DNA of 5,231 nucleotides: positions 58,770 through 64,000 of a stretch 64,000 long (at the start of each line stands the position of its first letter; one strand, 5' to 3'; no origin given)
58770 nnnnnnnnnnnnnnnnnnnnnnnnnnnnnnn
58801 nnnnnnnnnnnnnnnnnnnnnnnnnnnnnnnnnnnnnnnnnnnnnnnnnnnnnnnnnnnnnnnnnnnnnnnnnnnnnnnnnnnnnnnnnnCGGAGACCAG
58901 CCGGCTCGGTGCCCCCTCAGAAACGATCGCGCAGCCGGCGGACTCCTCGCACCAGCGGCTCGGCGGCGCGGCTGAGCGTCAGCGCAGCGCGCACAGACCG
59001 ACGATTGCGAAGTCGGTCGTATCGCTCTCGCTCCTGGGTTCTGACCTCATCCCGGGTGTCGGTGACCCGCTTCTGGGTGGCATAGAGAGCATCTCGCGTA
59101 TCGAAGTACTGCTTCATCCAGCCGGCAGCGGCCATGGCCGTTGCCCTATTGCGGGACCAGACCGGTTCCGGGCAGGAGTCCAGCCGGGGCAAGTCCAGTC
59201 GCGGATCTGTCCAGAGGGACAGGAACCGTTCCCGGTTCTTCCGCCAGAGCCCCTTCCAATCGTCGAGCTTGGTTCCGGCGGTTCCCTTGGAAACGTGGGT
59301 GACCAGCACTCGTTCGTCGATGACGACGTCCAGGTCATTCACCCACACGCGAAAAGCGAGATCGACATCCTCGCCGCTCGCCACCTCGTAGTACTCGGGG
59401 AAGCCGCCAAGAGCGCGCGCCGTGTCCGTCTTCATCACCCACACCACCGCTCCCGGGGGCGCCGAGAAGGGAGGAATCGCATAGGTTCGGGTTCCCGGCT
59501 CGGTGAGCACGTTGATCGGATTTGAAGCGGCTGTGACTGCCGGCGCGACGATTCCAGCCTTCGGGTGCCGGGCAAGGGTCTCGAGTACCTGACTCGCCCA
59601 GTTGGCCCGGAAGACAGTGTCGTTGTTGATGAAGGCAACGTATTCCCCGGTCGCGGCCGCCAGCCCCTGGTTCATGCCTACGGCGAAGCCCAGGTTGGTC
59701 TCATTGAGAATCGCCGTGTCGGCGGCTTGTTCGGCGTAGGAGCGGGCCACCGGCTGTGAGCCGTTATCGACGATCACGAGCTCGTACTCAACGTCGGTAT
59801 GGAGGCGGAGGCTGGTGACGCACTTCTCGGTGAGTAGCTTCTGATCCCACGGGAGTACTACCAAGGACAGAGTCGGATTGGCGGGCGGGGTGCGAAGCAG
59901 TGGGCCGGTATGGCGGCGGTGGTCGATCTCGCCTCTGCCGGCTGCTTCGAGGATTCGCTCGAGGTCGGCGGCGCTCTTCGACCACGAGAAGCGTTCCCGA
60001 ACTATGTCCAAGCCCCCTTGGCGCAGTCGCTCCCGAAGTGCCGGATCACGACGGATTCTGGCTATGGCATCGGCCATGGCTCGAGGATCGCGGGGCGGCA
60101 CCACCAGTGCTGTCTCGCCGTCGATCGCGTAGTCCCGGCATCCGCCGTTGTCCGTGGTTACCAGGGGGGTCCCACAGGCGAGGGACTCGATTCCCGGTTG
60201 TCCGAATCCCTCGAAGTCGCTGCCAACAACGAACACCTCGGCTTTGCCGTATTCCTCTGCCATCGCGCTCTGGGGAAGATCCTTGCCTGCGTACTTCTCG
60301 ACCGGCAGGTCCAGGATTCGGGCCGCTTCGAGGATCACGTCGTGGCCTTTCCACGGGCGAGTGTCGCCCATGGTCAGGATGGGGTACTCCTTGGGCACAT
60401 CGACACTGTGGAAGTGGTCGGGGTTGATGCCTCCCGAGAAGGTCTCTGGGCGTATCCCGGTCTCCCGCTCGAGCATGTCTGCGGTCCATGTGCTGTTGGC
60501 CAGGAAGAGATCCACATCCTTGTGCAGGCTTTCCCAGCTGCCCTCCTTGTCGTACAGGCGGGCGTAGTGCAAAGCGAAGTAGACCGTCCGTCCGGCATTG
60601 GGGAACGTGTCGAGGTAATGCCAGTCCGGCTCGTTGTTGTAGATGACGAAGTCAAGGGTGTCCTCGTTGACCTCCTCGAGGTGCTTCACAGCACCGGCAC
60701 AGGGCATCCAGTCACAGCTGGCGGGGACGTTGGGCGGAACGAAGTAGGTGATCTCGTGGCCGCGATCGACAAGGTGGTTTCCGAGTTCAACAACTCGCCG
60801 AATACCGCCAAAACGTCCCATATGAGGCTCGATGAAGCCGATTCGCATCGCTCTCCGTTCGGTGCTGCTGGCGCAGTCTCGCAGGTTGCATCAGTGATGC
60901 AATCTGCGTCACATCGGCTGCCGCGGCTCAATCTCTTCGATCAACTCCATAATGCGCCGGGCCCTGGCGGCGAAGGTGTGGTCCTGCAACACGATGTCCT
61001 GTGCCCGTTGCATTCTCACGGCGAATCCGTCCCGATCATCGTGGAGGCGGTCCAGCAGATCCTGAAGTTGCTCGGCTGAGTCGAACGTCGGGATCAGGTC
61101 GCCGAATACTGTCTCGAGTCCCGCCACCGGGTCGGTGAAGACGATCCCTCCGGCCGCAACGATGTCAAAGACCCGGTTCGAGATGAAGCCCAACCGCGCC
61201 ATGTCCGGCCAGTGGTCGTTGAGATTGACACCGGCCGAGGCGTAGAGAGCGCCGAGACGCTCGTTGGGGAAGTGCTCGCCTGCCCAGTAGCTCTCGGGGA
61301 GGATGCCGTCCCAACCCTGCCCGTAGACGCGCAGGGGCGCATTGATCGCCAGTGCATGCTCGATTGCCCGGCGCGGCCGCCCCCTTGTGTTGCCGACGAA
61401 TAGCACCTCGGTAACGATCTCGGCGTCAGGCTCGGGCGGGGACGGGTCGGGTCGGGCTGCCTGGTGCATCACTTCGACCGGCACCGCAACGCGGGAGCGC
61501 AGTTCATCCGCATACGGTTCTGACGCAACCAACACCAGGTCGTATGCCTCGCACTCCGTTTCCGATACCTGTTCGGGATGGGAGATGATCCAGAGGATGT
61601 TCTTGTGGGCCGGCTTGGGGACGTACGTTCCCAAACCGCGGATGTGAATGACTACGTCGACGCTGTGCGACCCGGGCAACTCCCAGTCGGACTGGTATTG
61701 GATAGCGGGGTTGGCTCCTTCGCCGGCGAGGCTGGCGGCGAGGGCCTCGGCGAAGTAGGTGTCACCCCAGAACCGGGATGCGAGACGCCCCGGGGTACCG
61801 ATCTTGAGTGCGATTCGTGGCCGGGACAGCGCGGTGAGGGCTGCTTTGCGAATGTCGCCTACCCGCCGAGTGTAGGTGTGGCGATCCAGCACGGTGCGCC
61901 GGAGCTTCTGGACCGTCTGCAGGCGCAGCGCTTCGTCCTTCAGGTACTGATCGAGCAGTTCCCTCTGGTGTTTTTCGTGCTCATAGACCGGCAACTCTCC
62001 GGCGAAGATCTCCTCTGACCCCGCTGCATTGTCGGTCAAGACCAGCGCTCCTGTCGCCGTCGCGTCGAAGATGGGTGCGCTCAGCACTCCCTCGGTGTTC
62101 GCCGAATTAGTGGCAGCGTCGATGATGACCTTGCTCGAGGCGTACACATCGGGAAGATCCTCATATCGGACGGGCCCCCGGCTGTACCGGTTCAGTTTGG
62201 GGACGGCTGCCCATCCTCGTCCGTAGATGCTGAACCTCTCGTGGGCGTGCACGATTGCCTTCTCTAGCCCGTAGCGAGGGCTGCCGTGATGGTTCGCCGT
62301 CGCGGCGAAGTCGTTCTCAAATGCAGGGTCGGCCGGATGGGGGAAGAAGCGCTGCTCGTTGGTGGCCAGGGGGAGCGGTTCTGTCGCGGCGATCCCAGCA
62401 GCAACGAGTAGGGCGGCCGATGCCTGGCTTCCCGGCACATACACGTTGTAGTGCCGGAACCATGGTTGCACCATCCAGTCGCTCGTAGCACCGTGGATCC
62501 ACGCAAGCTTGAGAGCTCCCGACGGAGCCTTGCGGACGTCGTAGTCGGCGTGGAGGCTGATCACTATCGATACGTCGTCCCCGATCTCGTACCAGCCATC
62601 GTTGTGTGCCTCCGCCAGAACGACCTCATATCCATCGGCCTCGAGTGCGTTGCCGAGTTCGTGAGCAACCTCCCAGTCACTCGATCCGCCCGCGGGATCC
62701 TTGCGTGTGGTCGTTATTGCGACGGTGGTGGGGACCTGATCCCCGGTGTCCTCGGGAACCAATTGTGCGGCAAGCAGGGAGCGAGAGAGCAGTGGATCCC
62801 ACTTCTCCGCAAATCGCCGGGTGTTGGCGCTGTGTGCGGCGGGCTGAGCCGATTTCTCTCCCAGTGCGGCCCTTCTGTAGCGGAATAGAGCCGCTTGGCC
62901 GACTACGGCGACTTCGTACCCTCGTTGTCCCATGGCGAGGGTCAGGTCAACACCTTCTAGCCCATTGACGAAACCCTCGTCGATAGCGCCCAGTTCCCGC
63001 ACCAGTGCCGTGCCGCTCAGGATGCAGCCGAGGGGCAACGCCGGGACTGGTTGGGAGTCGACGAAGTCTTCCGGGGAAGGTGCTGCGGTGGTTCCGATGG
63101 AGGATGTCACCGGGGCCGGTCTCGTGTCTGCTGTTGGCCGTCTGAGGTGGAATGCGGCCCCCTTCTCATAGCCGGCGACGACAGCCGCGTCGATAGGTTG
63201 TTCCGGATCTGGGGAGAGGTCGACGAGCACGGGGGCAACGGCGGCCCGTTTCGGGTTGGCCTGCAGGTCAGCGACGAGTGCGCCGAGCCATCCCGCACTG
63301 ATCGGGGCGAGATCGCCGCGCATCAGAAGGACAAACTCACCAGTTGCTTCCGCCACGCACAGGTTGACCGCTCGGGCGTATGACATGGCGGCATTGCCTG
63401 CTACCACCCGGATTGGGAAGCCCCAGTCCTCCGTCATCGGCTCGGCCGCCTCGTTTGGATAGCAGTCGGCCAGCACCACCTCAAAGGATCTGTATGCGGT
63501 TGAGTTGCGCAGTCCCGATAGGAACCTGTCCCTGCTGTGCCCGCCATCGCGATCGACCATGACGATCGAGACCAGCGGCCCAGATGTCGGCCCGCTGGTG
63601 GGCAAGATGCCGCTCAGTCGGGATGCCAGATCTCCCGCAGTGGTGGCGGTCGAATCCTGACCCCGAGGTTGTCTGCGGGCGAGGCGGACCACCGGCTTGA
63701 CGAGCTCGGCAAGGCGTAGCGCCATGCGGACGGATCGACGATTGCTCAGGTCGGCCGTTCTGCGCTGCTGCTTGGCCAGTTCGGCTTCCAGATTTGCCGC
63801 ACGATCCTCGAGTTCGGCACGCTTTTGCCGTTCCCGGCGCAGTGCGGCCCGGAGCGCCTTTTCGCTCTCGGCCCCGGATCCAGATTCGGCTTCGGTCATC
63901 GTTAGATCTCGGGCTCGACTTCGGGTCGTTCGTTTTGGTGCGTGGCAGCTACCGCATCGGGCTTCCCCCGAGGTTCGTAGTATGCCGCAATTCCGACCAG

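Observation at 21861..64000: ~42 kb envelope-glycan plus SLH-protein island directly after the atp operon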

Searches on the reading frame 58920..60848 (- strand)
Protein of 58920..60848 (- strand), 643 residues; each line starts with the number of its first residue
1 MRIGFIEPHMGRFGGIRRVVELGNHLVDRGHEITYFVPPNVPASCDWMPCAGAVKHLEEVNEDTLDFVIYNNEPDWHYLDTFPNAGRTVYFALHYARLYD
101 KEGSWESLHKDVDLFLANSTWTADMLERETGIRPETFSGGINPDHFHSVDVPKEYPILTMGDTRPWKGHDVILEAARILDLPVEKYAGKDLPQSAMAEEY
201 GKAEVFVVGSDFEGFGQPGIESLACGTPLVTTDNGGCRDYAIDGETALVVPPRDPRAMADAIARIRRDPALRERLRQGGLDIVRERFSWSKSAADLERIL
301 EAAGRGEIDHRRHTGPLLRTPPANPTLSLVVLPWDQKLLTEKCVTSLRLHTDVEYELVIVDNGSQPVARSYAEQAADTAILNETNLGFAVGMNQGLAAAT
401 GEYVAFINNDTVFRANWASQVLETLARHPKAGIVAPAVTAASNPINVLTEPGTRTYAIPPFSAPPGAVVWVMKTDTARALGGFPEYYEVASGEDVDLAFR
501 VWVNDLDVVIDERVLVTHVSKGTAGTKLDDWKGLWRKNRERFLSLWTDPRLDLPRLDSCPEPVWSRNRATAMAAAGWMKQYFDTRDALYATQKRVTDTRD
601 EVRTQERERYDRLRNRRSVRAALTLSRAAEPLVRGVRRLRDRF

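Call 5: search_protein_families(library=pfam, proteins=[window:58920-60848:-])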
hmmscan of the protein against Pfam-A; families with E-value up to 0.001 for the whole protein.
window:58920-60848:- (643 aa): 7 families
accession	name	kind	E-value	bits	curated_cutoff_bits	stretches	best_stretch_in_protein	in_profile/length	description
PF00534.26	Glycos_transf_1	-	8.3e-23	81.2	26.4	1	192-278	82-168/172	Glycosyl transferases group 1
PF13692.12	Glyco_trans_1_4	-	4e-17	63.3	27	1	195-267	69-141/142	Glycosyl transferases group 1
PF00535.33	Glycos_transf_2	-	4.4e-17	62.9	23.3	1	341-436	14-114/168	Glycosyl transferase family 2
PF13524.12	Glyco_trans_1_2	-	2.1e-08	34.7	25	1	185-297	29-143/144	Glycosyl transferase-like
PF20706.3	GT4-conflict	-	1e-06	28.4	26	1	193-296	272-385/385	Family 4 Glycosyltransferase in conflict systems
PF13439.12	Glyco_transf_4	-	6.6e-06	26.7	28.5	0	105-144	127-169/170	Glycosyltransferase Family 4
PF13641.12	Glyco_tranf_2_3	-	5.4e-05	23.7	27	1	325-521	1-214/230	Glycosyltransferase like family 2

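Call 80: search_protein_families(library=ncbifam, proteins=[window:58920-60848:-], max_evalue=0.00001)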
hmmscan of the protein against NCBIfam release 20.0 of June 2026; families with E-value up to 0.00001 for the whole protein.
window:58920-60848:- (643 aa): 22 families
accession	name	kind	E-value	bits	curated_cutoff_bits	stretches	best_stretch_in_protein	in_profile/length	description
NF041876.1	EPS_EpsE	equivalog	9.3e-20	71.2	400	1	193-295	286-388/389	exopolysaccharide biosynthesis GT4 family glycosyltransferase EpsE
TIGR03965.1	mycofact_glyco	equivalog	2e-15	56.6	280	1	320-504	69-266/467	mycofactocin biosynthesis glycosyltransferase MftF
TIGR03449.1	mycothiol_MshA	equivalog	2.1e-15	56.5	462.5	1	192-302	293-402/406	D-inositol-3-phosphate glycosyltransferase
TIGR04047.1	MSMEG_0565_glyc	hypoth_equivalog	1.3e-13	50.8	259.85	1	191-294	265-365/373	MSMEG_0565 family glycosyltransferase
TIGR02149.1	glgA_Coryne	subfamily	2.2e-13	50.1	302.4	1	189-294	270-381/391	glycogen synthase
TIGR03088.1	stp2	hypoth_equivalog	5.8e-13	48.6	409.05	1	201-300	271-370/374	TIGR03088 family PEP-CTERM/XrtA system glycosyltransferase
NF007482.0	PRK10073.1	equivalog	7.9e-13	48.1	423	1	324-422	5-107/334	glycosyltransferase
TIGR04283.1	glyco_like_mftF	equivalog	1.6e-11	44.2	182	1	340-509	14-177/221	TIGR04283 family arsenosugar biosynthesis glycosyltransferase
NF038229.1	Glyco4_Geo_Pelo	equivalog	1.3e-10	40.8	400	1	180-302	216-335/338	GPMC system family 4 glycosyltransferase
TIGR03999.1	thiol_BshA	equivalog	2.5e-10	39.8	273.7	1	195-298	265-368/375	N-acetyl-alpha-D-glucosaminyl L-malate synthase BshA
TIGR02472.1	sucr_P_syn_N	equivalog_domain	1.3e-09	37.4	576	1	203-292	341-430/439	sucrose-phosphate synthase, putative, glycosyltransferase domain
NF041875.1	EPS_EpsD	equivalog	2.6e-08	33.6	370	1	353-425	29-104/325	exopolysaccharide biosynthesis glycosyltransferase EpsD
NF041394.1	GtaseAglG_Halo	equivalog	2.7e-08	33.5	440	1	341-427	19-109/304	glucosyl-dolichyl phosphate glucuronosyltransferase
TIGR02470.1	sucr_synth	equivalog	3.7e-08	31.9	810.4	1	204-294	645-739/784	sucrose synthase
NF047683.1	TeichurnBiosyTuaG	equivalog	3.9e-08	33.2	400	1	324-427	5-113/252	teichuronic acid biosynthesis protein TuaG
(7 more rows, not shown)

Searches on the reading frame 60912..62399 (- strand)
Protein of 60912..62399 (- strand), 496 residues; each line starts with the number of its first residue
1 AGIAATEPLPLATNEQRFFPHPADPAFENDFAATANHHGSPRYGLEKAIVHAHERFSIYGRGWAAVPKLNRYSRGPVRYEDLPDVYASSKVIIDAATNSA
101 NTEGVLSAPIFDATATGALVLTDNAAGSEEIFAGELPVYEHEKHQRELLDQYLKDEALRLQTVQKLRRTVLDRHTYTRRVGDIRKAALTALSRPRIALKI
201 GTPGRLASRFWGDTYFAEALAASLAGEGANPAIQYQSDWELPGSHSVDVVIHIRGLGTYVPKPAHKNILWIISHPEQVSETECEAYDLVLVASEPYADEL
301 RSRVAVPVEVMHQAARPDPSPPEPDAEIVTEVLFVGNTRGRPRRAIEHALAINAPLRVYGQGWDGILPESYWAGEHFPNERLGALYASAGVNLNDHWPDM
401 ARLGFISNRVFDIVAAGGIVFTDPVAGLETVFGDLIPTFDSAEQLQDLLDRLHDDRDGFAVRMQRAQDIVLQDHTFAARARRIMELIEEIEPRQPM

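Call 13: search_protein_families(library=pfam, proteins=[window:60912-62399:-], max_evalue=1)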
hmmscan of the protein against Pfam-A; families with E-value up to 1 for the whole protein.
window:60912-62399:- (496 aa): 2 families
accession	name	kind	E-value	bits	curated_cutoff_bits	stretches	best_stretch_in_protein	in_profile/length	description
PF13524.12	Glyco_trans_1_2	-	4.6e-43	147.1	25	2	53-183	14-142/144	Glycosyl transferase-like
PF23418.1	DUF7108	-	0.76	10.3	27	0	438-481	6-47/84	Domain of unknown function (DUF7108)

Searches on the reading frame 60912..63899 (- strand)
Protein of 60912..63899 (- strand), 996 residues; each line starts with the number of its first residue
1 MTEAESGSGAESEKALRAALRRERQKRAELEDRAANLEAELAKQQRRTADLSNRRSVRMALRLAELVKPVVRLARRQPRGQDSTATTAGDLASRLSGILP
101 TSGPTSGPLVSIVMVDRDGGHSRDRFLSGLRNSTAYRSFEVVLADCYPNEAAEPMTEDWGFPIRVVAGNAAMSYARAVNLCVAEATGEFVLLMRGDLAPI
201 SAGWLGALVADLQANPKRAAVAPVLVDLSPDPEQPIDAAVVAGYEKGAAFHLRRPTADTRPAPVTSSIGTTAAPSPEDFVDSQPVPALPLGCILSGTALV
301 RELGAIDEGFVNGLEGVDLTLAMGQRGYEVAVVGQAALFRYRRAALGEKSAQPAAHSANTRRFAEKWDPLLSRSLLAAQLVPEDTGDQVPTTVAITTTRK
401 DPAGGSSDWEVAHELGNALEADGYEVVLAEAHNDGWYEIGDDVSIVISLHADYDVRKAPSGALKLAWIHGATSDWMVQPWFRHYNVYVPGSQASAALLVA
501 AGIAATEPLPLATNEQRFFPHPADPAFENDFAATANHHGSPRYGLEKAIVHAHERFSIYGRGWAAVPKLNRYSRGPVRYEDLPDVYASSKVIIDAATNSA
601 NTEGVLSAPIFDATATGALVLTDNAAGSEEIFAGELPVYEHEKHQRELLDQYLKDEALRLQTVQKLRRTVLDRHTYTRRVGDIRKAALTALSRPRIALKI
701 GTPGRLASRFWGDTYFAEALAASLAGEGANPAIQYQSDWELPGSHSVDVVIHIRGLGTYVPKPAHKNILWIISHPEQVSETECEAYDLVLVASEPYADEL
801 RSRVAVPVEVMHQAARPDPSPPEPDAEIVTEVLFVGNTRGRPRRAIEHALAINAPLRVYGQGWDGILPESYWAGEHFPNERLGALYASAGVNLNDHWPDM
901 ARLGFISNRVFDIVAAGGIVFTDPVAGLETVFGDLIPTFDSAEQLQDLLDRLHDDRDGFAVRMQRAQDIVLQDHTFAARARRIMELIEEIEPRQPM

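Call 6: search_protein_families(library=pfam, proteins=[window:60912-63899:-])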
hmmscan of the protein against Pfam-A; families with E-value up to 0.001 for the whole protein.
window:60912-63899:- (996 aa): 2 families
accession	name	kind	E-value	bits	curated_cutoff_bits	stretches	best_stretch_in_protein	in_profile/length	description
PF13524.12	Glyco_trans_1_2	-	2.4e-42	144.8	25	2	553-683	14-142/144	Glycosyl transferase-like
PF00535.33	Glycos_transf_2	-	3e-05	24.5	23.3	1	126-225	16-116/168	Glycosyl transferase family 2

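Call 21: find_encoding_contigs(protein=window:60912-63899:-, flank=10000, max_places=3)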
Protein window:60912-63899:- (996 aa): 2 contigs read that carry it; 2 places shown.
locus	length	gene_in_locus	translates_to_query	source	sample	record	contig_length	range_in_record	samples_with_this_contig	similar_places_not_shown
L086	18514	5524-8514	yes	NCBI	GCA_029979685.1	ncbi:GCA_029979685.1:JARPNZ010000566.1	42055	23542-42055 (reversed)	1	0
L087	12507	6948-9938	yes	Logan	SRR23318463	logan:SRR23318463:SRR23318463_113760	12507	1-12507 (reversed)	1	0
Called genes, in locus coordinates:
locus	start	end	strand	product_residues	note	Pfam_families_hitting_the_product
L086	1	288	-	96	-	?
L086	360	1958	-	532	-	PF00535:Glycos_transf_2 (weak)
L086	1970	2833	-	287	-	PF01370:Epimerase, PF04321:RmlD_sub_bind, PF16363:GDP_Man_Dehyd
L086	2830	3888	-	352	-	PF00483:NTP_transferase, PF12804:NTP_transf_3 (weak), PF25087:GMPPB_C (weak)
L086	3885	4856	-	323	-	PF01073:3Beta_HSD, PF01370:Epimerase, PF02719:Polysacc_synt_2, PF04321:RmlD_sub_bind, PF07993:NAD_binding_4, PF13460:NAD_binding_10, PF16363:GDP_Man_Dehyd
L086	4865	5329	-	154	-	PF00908:dTDP_sugar_isom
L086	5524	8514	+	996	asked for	PF13524:Glyco_trans_1_2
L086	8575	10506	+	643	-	PF13439:Glyco_transf_4 (faint), PF13524:Glyco_trans_1_2, PF20706:GT4-conflict (weak), PF00534:Glycos_transf_1, PF13692:Glyco_trans_1_4, PF00535:Glycos_transf_2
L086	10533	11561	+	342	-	PF05368:NmrA (weak), PF01073:3Beta_HSD, PF01370:Epimerase, PF02719:Polysacc_synt_2, PF04321:RmlD_sub_bind, PF07993:NAD_binding_4 (faint), PF13460:NAD_binding_10, PF16363:GDP_Man_Dehyd, +1 more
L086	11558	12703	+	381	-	PF00155:Aminotran_1_2, PF01041:DegT_DnrJ_EryC1, PF01212:Beta_elim_lyase (weak), PF01053:Cys_Met_Meta_PP (weak)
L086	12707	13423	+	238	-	PF02348:CTP_transf_3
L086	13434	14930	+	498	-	-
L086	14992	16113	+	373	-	PF15632:ATPgrasp_Ter (faint), PF01071:GARS_A, PF02655:ATP-grasp_3 (faint), PF13535:ATP-grasp_4 (weak)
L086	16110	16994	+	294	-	PF01073:3Beta_HSD, PF01370:Epimerase, PF02719:Polysacc_synt_2 (faint), PF04321:RmlD_sub_bind, PF13460:NAD_binding_10, PF16363:GDP_Man_Dehyd, PF07993:NAD_binding_4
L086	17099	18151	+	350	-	PF03102:NeuB, PF08666:SAF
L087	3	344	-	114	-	?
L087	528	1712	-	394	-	PF11258:DUF3048, PF17479:DUF3048_C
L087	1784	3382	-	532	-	PF00535:Glycos_transf_2 (weak)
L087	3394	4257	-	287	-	PF01370:Epimerase, PF04321:RmlD_sub_bind, PF16363:GDP_Man_Dehyd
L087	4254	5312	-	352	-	PF00483:NTP_transferase, PF12804:NTP_transf_3 (weak), PF25087:GMPPB_C (weak)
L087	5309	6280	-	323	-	PF01073:3Beta_HSD, PF01370:Epimerase, PF02719:Polysacc_synt_2, PF04321:RmlD_sub_bind, PF07993:NAD_binding_4, PF13460:NAD_binding_10, PF16363:GDP_Man_Dehyd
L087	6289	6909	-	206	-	PF00908:dTDP_sugar_isom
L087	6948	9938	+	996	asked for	PF13524:Glyco_trans_1_2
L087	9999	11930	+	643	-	PF13439:Glyco_transf_4 (faint), PF13524:Glyco_trans_1_2, PF20706:GT4-conflict (weak), PF00534:Glycos_transf_1, PF13692:Glyco_trans_1_4, PF00535:Glycos_transf_2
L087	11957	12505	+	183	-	?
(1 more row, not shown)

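Call 80: search_protein_families(library=ncbifam, proteins=[L087:6292-6909:-, L087:5312-6280:-, L087:4257-5312:-, L087:3397-4257:-, L087:1787-3382:-, L087:531-1712:-, window:60912-63899:-], max_evalue=0.00001)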
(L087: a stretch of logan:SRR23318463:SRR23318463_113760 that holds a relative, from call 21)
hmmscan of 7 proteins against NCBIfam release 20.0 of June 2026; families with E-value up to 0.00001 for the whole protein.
L087:6292-6909:- (206 aa): 1 family
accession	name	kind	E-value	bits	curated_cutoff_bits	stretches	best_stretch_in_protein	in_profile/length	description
TIGR01221.1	rmlC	equivalog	8.6e-75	250.4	155.75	1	29-202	2-175/176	dTDP-4-dehydrorhamnose 3,5-epimerase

L087:5312-6280:- (323 aa): 24 families
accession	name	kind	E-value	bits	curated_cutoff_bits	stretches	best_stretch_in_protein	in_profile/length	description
TIGR01181.1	dTDP_gluc_dehyt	equivalog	3.5e-129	430.5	365.1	1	5-318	2-321/321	dTDP-glucose 4,6-dehydratase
NF007490.0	PRK10084.1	subfamily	3.6e-93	312.4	649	1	5-316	3-342/361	dTDP-glucose 4,6-dehydratase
NF007582.0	PRK10217.1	equivalog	2e-88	296.9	698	1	3-318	2-341/355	dTDP-glucose 4,6-dehydratase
TIGR04180.1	EDH_00030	hypoth_equivalog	3.3e-46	157.7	475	1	6-294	2-295/297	NAD-dependent 4,6-dehydratase LegB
TIGR01179.1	galE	equivalog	2.9e-35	121.7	262.3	1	5-311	2-328/332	UDP-glucose 4-epimerase GalE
NF007956.0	PRK10675.1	subfamily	7.3e-24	84.5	394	1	4-311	2-332/338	UDP-glucose 4-epimerase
TIGR02622.1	CDP_4_6_dhtase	equivalog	4.9e-23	81.8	278.45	1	2-309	4-331/352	CDP-glucose 4,6-dehydratase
NF011728.1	PRK15181.1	equivalog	1.2e-22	80.4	760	1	3-310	16-339/348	Vi polysaccharide biosynthesis UDP-N-acetylglucosaminuronic acid C-4 epimerase TviC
NF047922.1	GDPFucSynFcl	equivalog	2e-20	73.4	500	1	77-312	57-305/308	GDP-L-fucose synthase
TIGR02197.1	heptose_epim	equivalog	7.5e-20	71.3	274.6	1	6-279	2-279/316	ADP-glyceromanno-heptose 6-epimerase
TIGR01472.1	gmd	equivalog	3e-19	69.4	415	1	6-267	4-276/342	GDP-mannose 4,6-dehydratase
NF042422.1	oxyalk_red_OleD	equivalog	2.7e-17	63.1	580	1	4-262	2-253/329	2-alkyl-3-oxoalkanoate reductase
TIGR03466.1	HpnA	hypoth_equivalog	1.7e-16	60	367.65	1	5-263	3-250/327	hopanoid-associated sugar epimerase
NF043036.1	ErythonDh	equivalog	1.5e-15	57.3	325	1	5-163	3-163/321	D-erythronate dehydrogenase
TIGR03589.1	PseB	equivalog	6.4e-15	54.9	407.75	1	4-131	6-131/324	UDP-N-acetylglucosamine 4,6-dehydratase (inverting)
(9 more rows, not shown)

L087:4257-5312:- (352 aa): 29 families (the best 25 are shown)
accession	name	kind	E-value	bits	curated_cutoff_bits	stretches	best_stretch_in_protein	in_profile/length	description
TIGR01208.1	rmlA_long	equivalog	1.8e-124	415.2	320.25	1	2-346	1-348/353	glucose-1-phosphate thymidylyltransferase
TIGR03992.1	Arch_glmU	subfamily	3e-66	223.9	292.1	1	1-333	1-330/393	bifunctional sugar-1-phosphate nucleotidylyltransferase/acetyltransferase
TIGR01207.1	rmlA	equivalog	1.6e-56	191.5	360.65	1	2-235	1-236/286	glucose-1-phosphate thymidylyltransferase RfbA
NF041313.1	UDPGP_AglF_Halo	equivalog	1.4e-50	172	400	1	1-232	1-231/234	UTP--glucose-1-phosphate uridylyltransferase AglF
NF012024.0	PRK15480.1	equivalog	6.8e-50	169.8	588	1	2-235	5-240/292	glucose-1-phosphate thymidylyltransferase RfbA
NF041173.1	Sug_nt_acttase_Thmprot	equivalog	7.2e-44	150.3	600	1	1-325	1-322/405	bifunctional sugar-1-phosphate nucleotidylyltransferase/acetyltransferase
NF052502.1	man1P_GTase_Rv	exception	5.6e-42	143.9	440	1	3-330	3-324/352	mannose-1-phosphate guanylyltransferase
TIGR01099.1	galU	equivalog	6.3e-28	98.1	326.8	2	73-231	94-261/261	UTP--glucose-1-phosphate uridylyltransferase GalU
NF045761.1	NAMPUrTaseMurU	equivalog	2.1e-23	83.4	250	1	1-229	1-221/226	N-acetylmuramate alpha-1-phosphate uridylyltransferase MurU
NF003670.0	PRK05293.1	equivalog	8.9e-22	77.5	470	1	3-238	7-261/382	glucose-1-phosphate adenylyltransferase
TIGR01173.1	glmU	equivalog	2.9e-19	69.3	366.85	1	4-345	4-343/452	bifunctional UDP-N-acetylglucosamine diphosphorylase/glucosamine-1-phosphate N-acetyltransferase GlmU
TIGR02091.1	glgC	equivalog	1.4e-17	63.9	424.9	1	3-235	3-259/364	glucose-1-phosphate adenylyltransferase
NF010934.1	PRK14354.1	equivalog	3.5e-17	62.1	450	1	4-211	3-210/447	bifunctional UDP-N-acetylglucosamine diphosphorylase/glucosamine-1-phosphate N-acetyltransferase GlmU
NF010932.0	PRK14352.1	equivalog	1.4e-15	56.9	611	1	4-313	10-321/488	bifunctional UDP-N-acetylglucosamine diphosphorylase/glucosamine-1-phosphate N-acetyltransferase GlmU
NF010933.0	PRK14353.1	equivalog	1.6e-15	56.7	505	1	4-210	9-216/453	bifunctional UDP-N-acetylglucosamine diphosphorylase/glucosamine-1-phosphate N-acetyltransferase GlmU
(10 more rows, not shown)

L087:3397-4257:- (287 aa): 4 families
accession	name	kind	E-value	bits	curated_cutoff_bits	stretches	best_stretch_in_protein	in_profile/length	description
TIGR01214.1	rmlD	equivalog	1.1e-80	270.8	224.05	1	2-273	2-284/285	dTDP-4-dehydrorhamnose reductase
NF007440.0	PRK09987.1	equivalog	8.7e-45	153.3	308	1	35-274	43-293/299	dTDP-4-dehydrorhamnose reductase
TIGR01181.1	dTDP_gluc_dehyt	equivalog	4.1e-08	32.7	365.1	1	38-132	65-163/321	dTDP-glucose 4,6-dehydratase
TIGR01179.1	galE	equivalog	2.7e-07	29.7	262.3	1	41-134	65-159/332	UDP-glucose 4-epimerase GalE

L087:1787-3382:- (532 aa): 0 families

L087:531-1712:- (394 aa): 0 families

window:60912-63899:- (996 aa): 0 families
